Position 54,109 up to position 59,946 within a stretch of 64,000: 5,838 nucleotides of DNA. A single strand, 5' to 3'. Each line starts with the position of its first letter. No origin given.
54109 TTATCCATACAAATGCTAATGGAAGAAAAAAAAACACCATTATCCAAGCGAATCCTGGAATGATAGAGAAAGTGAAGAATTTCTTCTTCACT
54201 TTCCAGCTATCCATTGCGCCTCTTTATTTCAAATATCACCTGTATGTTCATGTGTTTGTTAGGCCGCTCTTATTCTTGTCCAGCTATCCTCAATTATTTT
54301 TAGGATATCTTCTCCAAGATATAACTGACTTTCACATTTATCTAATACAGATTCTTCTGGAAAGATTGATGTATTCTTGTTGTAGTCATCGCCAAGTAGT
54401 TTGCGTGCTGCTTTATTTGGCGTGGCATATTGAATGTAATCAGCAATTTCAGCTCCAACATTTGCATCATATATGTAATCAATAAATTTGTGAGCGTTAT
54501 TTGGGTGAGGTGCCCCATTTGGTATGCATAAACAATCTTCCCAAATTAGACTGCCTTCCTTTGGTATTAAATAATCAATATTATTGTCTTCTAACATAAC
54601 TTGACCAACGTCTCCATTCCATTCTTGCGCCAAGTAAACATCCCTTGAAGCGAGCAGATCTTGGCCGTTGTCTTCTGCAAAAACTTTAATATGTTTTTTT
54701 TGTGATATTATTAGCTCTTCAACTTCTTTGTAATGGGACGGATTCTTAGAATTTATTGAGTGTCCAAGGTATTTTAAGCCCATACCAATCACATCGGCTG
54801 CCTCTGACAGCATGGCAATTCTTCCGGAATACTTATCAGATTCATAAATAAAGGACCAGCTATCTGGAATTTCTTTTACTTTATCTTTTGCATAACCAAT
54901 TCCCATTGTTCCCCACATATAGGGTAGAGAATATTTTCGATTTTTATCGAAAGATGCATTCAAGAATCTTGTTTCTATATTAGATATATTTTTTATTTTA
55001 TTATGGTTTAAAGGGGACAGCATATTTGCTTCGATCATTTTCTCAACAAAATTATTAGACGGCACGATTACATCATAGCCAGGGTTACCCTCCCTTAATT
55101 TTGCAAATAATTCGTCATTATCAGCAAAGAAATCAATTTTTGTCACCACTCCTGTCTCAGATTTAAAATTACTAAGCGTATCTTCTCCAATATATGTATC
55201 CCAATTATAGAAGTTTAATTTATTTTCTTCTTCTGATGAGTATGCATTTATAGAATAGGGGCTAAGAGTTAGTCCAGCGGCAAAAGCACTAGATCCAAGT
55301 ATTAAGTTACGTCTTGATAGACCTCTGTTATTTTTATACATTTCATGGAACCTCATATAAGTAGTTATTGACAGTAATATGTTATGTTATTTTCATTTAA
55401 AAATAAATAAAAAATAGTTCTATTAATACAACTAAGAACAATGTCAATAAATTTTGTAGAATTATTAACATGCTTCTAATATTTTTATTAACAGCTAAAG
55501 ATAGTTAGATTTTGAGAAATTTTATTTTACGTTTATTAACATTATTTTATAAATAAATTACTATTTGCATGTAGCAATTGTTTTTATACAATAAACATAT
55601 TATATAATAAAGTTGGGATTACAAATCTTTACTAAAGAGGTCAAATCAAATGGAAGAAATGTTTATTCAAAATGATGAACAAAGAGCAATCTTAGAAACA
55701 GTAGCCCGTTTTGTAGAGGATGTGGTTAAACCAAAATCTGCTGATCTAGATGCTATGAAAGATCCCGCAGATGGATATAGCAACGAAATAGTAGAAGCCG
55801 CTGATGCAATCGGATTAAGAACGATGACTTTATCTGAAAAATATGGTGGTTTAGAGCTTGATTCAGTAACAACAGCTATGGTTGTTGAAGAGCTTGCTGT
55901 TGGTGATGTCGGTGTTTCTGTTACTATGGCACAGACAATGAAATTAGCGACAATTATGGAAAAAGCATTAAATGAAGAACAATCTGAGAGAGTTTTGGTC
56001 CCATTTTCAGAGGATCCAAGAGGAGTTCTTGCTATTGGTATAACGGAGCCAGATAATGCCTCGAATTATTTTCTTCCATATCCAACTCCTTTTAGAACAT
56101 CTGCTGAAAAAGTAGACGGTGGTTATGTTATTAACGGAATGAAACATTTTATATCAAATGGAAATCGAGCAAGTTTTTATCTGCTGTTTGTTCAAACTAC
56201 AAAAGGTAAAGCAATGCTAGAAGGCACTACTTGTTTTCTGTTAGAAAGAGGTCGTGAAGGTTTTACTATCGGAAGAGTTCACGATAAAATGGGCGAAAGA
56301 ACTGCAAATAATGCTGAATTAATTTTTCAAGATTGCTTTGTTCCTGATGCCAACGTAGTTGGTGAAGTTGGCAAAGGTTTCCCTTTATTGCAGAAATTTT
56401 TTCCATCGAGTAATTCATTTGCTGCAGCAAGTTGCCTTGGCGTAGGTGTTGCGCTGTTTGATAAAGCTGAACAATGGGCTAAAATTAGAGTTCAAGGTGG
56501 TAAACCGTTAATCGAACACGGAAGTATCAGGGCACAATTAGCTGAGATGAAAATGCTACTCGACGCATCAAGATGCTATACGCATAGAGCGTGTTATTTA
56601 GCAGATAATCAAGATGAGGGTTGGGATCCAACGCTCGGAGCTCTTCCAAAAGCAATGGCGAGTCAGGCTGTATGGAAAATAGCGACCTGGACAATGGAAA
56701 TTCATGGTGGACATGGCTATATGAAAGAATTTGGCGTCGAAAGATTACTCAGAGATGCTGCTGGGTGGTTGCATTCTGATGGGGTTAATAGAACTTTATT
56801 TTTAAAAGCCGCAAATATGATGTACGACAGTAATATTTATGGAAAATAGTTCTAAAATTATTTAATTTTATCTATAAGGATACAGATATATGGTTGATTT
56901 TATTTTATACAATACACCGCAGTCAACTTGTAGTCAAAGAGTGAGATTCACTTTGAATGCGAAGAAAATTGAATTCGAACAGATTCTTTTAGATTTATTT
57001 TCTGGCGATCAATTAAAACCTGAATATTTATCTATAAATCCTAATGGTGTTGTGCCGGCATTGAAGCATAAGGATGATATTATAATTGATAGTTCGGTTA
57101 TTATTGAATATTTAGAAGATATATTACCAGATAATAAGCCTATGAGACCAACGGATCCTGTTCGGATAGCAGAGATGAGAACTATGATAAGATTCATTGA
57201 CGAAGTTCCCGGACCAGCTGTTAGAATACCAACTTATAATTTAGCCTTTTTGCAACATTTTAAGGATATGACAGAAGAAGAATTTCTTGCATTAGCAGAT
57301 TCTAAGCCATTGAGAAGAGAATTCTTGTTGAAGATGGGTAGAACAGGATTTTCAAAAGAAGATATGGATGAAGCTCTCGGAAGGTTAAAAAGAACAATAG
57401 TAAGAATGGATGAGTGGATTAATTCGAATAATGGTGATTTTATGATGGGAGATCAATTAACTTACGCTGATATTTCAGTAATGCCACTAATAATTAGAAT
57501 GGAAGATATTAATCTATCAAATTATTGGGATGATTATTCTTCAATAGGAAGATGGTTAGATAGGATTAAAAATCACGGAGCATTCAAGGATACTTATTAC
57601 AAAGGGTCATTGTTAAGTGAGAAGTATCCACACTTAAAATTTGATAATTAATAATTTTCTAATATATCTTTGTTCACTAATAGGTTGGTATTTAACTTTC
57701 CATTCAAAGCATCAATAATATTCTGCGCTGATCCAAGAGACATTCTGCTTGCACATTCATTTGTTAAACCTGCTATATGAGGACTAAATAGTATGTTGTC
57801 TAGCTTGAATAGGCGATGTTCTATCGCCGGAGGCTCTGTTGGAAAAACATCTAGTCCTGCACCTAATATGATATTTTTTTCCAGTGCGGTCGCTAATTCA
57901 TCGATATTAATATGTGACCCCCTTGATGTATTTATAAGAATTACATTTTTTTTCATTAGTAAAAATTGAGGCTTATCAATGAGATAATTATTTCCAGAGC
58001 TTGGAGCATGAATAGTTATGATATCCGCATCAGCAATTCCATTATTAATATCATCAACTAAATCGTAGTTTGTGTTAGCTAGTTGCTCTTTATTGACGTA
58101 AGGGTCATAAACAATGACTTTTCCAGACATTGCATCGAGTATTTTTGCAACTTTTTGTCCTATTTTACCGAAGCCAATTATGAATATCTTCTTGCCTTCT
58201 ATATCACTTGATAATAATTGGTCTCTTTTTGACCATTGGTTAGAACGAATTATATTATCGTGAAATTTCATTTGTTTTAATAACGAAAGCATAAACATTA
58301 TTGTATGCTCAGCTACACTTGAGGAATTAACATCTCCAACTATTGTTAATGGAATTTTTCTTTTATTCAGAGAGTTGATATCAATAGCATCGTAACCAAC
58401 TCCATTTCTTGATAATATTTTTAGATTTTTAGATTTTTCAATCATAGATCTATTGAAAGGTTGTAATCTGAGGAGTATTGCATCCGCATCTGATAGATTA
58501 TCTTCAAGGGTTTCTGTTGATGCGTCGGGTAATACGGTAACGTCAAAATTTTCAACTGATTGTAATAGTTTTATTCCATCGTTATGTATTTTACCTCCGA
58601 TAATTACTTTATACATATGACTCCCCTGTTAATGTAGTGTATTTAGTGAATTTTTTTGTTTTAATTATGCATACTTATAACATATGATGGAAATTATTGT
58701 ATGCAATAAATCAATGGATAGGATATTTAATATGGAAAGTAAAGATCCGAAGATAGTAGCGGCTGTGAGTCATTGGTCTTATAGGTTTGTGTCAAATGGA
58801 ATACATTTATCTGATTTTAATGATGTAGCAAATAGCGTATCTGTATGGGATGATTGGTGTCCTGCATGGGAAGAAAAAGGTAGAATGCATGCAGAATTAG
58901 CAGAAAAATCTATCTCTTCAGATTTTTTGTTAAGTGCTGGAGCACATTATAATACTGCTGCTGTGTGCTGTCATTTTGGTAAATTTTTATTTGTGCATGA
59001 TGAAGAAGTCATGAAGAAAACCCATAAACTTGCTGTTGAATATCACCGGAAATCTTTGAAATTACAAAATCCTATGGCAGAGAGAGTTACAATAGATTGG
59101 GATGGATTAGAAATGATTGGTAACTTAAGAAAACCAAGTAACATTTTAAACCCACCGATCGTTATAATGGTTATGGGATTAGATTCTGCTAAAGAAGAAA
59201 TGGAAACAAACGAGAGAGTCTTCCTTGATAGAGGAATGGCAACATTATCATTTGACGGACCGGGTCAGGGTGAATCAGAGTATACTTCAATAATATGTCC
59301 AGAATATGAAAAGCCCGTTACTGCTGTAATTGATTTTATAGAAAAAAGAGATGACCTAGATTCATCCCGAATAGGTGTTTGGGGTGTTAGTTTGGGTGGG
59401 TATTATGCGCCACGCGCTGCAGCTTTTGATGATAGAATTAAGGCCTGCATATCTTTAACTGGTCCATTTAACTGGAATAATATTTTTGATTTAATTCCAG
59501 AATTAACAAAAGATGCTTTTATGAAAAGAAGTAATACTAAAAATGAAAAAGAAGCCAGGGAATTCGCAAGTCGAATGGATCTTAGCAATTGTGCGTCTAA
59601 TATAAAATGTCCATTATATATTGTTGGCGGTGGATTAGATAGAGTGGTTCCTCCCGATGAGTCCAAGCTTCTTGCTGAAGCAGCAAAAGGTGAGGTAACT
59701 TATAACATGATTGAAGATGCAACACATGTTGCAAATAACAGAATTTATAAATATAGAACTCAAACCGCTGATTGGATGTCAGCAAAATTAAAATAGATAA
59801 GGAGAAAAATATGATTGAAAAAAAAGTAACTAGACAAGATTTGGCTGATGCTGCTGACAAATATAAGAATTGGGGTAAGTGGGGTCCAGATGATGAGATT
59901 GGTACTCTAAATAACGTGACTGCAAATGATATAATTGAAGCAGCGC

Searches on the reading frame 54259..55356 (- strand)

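Call 43: search_protein_families(library=ncbifam, proteins=[window:54259-55356:-], max_evalue=0.00001)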
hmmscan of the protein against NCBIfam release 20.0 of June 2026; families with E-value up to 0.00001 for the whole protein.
window:54259-55356:- (365 aa): 5 families
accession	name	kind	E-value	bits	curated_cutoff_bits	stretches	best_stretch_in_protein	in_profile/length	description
NF007048.0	PRK09501.1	equivalog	2.9e-58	197.4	582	1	34-364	16-346/348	spermidine/putrescine ABC transporter substrate-binding protein PotD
NF007962.0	PRK10682.1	equivalog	2.8e-57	194.4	636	1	26-363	13-367/370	spermidine/putrescine ABC transporter substrate-binding protein PotF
NF041888.1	ABC_SBP_YdcS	equivalog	5.2e-21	74.9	725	1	43-323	30-335/379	putative ABC transporter substrate-binding protein YdcS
NF043073.1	MMSYN1_0195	equivalog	3e-12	45.5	1250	1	39-130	592-681/1021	spermidine/putrescine ABC transporter permease/substrate-binding protein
TIGR03227.1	PhnS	equivalog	2.5e-06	26.6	395.3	1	58-326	50-312/360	2-aminoethylphosphonate ABC transporter substrate-binding protein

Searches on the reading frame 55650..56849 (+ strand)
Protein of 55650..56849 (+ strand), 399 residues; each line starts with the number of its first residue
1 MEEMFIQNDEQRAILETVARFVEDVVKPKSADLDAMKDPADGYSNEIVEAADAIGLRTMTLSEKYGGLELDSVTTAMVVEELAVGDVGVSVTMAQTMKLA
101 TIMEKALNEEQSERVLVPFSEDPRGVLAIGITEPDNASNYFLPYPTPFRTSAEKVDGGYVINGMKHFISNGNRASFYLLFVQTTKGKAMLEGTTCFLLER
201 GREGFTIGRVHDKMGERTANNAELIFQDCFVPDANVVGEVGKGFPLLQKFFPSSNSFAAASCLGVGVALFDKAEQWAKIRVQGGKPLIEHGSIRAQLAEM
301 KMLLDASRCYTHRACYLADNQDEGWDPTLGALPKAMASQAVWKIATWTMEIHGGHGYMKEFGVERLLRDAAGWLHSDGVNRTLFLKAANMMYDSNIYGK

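Call 43: search_protein_families(library=ncbifam, proteins=[window:55650-56849:+], max_evalue=0.00001)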
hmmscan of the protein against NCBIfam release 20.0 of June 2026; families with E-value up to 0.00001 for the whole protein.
window:55650-56849:+ (399 aa): 21 families
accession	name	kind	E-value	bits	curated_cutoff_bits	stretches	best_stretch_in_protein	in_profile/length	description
NF042972.1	AcrlCoAredClosAcrC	equivalog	5.5e-64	216.2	640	1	8-370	6-355/378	acryloyl-CoA reductase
NF043006.1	CyhCrbnylCoADH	equivalog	1.2e-57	195.6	650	1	4-371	1-355/380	cyclohexane-1-carbonyl-CoA dehydrogenase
NF042439.1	SulpropCoADesulf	equivalog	5.2e-47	160.4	600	1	20-376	6-355/379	3-sulfinopropanoyl-CoA desulfinase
NF053553.1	prodigi_MBC_PigA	equivalog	5.9e-44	150.7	500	1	7-370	5-358/381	prodigiosin MBC biosynthesis dehydrogenase PigA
NF058590.1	AcCoDHFadEBacil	equivalog_domain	5.6e-41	140.7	600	1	8-370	22-389/586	acyl-CoA dehydrogenase FadE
NF008997.0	PRK12341.1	equivalog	1.6e-39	136.1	537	1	5-382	3-367/382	acyl-CoA dehydrogenase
NF045652.1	ProlPCPDhRedW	equivalog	4.2e-35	121.3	650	1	12-371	5-353/376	L-prolyl-[peptidyl-carrier protein] dehydrogenase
NF045552.1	GlutCoADH_Des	equivalog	1e-33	117.1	470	1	8-378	6-366/387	glutaryl-CoA dehydrogenase Acd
TIGR03207.1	cyc_hxne_CoA_dh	equivalog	1.2e-29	103.3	575.35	1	8-381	2-361/372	cyclohexanecarboxyl-CoA dehydrogenase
NF002885.1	PRK03354.1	equivalog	1.2e-26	93.7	540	1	35-372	30-354/378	crotonobetainyl-CoA dehydrogenase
NF049984.1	Rv1679_FadE16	equivalog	9.1e-23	81.1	600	1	37-370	19-344/371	Rv1679 family acyl-CoA dehydrogenase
NF052270.1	Staph_DH_FadE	equivalog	2.4e-18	66.1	600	1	108-372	122-374/400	acyl-CoA dehydrogenase FadE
TIGR03204.1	pimC_large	equivalog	5.3e-14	51.9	623.85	1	12-309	9-296/395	pimeloyl-CoA dehydrogenase large subunit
NF043015.1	DibenthMonoxDszC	equivalog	2.3e-12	46.4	850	1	37-253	36-242/415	dibenzothiophene monooxygenase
NF007000.1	PRK09463.1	subfamily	1.8e-10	39.8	600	1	186-358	226-399/726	acyl-CoA dehydrogenase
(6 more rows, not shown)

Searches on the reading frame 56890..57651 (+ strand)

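Call 43: search_protein_families(library=ncbifam, proteins=[window:56890-57651:+], max_evalue=0.00001)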
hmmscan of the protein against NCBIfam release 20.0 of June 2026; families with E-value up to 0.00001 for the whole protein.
window:56890-57651:+ (253 aa): 7 families
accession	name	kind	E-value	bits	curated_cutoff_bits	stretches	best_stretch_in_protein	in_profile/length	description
TIGR01262.1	maiA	equivalog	1e-24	87.4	171.05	1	6-103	2-100/211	maleylacetoacetate isomerase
NF050814.1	FtsZBindFzlA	equivalog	1.4e-13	51.2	300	1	4-105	5-106/228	FtsZ-binding protein FzlA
NF007016.1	PRK09481.1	equivalog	2.1e-10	40.4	314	1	5-104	12-107/209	stringent starvation protein SspA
NF011693.0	PRK15113.1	equivalog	2.1e-09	37.4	150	1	20-99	24-105/214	glutathione transferase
NF007831.0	PRK10542.1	equivalog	5.1e-09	36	198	1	12-91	8-89/201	glutathione transferase GstA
NF008731.0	PRK11752.1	equivalog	1.9e-06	27.3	325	0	22-79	68-129/287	glutathione-dependent disulfide-bond oxidoreductase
NF010579.0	PRK13972.1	equivalog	7.4e-06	25.6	332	0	6-59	4-56/215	GSH-dependent disulfide bond oxidoreductase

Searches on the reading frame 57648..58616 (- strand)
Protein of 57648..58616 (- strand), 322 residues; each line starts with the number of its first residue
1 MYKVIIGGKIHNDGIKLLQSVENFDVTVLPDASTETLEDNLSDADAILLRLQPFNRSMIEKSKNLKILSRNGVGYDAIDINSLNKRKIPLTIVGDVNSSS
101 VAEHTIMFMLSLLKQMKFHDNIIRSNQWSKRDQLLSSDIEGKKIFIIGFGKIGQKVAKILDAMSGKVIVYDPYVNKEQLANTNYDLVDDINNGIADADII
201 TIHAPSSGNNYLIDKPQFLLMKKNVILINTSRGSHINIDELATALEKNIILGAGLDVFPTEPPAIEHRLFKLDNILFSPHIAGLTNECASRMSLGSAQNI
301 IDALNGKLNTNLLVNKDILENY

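Call 43: search_protein_families(library=ncbifam, proteins=[window:57648-58616:-], max_evalue=0.00001)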
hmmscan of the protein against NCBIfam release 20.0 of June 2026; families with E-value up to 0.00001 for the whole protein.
window:57648-58616:- (322 aa): 23 families
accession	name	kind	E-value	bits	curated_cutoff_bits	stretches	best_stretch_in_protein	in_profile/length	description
TIGR01327.1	PGDH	equivalog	1.7e-70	238.3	454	1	3-312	1-309/525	phosphoglycerate dehydrogenase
NF009714.1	PRK13243.1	equivalog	1.3e-53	182.5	455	1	3-319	4-327/332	glyoxylate reductase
NF008759.0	PRK11790.1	equivalog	5.5e-47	160.4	404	1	3-304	13-317/410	phosphoglycerate dehydrogenase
NF006263.0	PRK08410.1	equivalog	7.5e-46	156.9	389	1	25-306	24-309/311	D-2-hydroxyacid dehydrogenase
NF011938.0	PRK15409.1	equivalog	6.9e-41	140.3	492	1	9-316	10-320/324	glyoxylate/hydroxypyruvate reductase GhrB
NF005750.0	PRK07574.1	equivalog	1.4e-40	139.5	329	1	24-304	71-357/386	NAD-dependent formate dehydrogenase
NF005069.0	PRK06487.1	equivalog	5.4e-36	124.2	448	1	27-306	32-313/320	2-hydroxyacid dehydrogenase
NF006374.0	PRK08605.1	subfamily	9.7e-35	120.2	356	1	51-305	54-323/332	D-lactate dehydrogenase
NF041369.1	Dhydh_Halo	equivalog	1.3e-34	119.8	400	1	73-293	64-284/305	D-2-hydroxyacid dehydrogenase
NF005387.0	PRK06932.1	equivalog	3.3e-29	101.9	492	1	33-299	34-305/314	2-hydroxyacid dehydrogenase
NF009127.0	PRK12480.1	equivalog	7.5e-28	97.5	579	1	62-289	67-305/330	D-lactate dehydrogenase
NF000492.1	vanH_gen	exception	8.1e-26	90.8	540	1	63-261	65-255/312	D-lactate dehydrogenase VanH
NF001309.0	PRK00257.1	equivalog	6.3e-25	87.9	434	1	34-303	28-277/379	4-phosphoerythronate dehydrogenase PdxB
NF000004.1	vanH-D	exception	2.3e-21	76.3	550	1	61-264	69-264/323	D-lactate dehydrogenase VanH-D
NF005027.0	PRK06436.1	equivalog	8e-20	71.2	261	1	39-309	30-285/303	2-hydroxyacid dehydrogenase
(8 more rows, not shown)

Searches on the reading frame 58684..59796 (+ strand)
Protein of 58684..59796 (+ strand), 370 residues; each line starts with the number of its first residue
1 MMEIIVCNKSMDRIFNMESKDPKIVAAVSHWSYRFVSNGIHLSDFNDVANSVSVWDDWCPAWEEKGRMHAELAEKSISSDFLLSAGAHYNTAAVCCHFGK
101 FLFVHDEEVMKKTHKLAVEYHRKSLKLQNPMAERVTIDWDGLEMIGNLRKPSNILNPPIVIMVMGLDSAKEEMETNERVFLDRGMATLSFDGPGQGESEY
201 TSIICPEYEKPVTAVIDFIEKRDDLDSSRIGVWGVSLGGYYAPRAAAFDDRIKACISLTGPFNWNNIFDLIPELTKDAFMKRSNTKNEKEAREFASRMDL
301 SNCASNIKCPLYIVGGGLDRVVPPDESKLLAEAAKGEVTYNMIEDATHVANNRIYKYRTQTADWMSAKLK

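Call 43: search_protein_families(library=ncbifam, proteins=[window:58684-59796:+], max_evalue=0.00001)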
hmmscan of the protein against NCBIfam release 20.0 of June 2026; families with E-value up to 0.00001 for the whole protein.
window:58684-59796:+ (370 aa): 5 families
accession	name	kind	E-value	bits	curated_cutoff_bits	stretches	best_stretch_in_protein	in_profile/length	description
NF047920.1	lactonase_UilS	equivalog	5.7e-18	65.6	400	1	143-266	10-136/285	UilS family quorum-quenching N-acyl-homoserine lactonase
NF003460.0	PRK05077.1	equivalog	1.8e-13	50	477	1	57-369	96-413/414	esterase FrsA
TIGR02427.1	protocat_pcaD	equivalog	9.9e-10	38.2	255.85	0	297-351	182-235/251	3-oxoadipate enol-lactonase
NF051488.1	bifunc_PcaDC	exception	2.8e-07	30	390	0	296-351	181-235/375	bifunctional 3-oxoadipate enol-lactonase/4-carboxymuconolactone decarboxylase PcaDC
NF007857.0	PRK10566.1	equivalog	2e-06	27.8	201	1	213-338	92-216/249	esterase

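Call 68: search_protein_families(library=pfam, proteins=[window:58684-59796:+], max_evalue=0.001)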
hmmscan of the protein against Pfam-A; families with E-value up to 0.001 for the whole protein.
window:58684-59796:+ (370 aa): 10 families
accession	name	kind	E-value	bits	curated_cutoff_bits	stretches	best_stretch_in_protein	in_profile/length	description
PF00326.27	Peptidase_S9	-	3.5e-13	50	22.6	1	212-369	48-210/213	Prolyl oligopeptidase family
PF12146.15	Hydrolase_4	-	7.1e-10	39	27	0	160-265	7-113/239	Serine aminopeptidase, S33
PF06500.17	FrsA-like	-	1.8e-09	37.4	22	1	57-262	96-300/414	Esterase FrsA-like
PF00561.26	Abhydrolase_1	-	2.4e-09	37.7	25.8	1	181-266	23-111/245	alpha/beta hydrolase fold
PF02129.25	Peptidase_S15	-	3.4e-08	34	23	1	170-266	36-134/262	X-Pro dipeptidyl-peptidase (S15 family)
PF05448.18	AXE1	-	3.8e-08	32.9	21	1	215-350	163-305/321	Acetyl xylan esterase (AXE1)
PF12697.13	Abhydrolase_6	-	9.1e-06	26.9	26.3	1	181-272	24-113/217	Alpha/beta hydrolase family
PF01738.24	DLH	-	7.7e-05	22.8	21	1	213-339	82-175/217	Dienelactone hydrolase family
PF20434.5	BD-FAE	-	8e-05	22.7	26.8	0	158-332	14-213/215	BD-FAE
PF08840.17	BAAT_C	-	0.00027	21.5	20.9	0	216-266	10-60/210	BAAT / Acyl-CoA thioester hydrolase C terminal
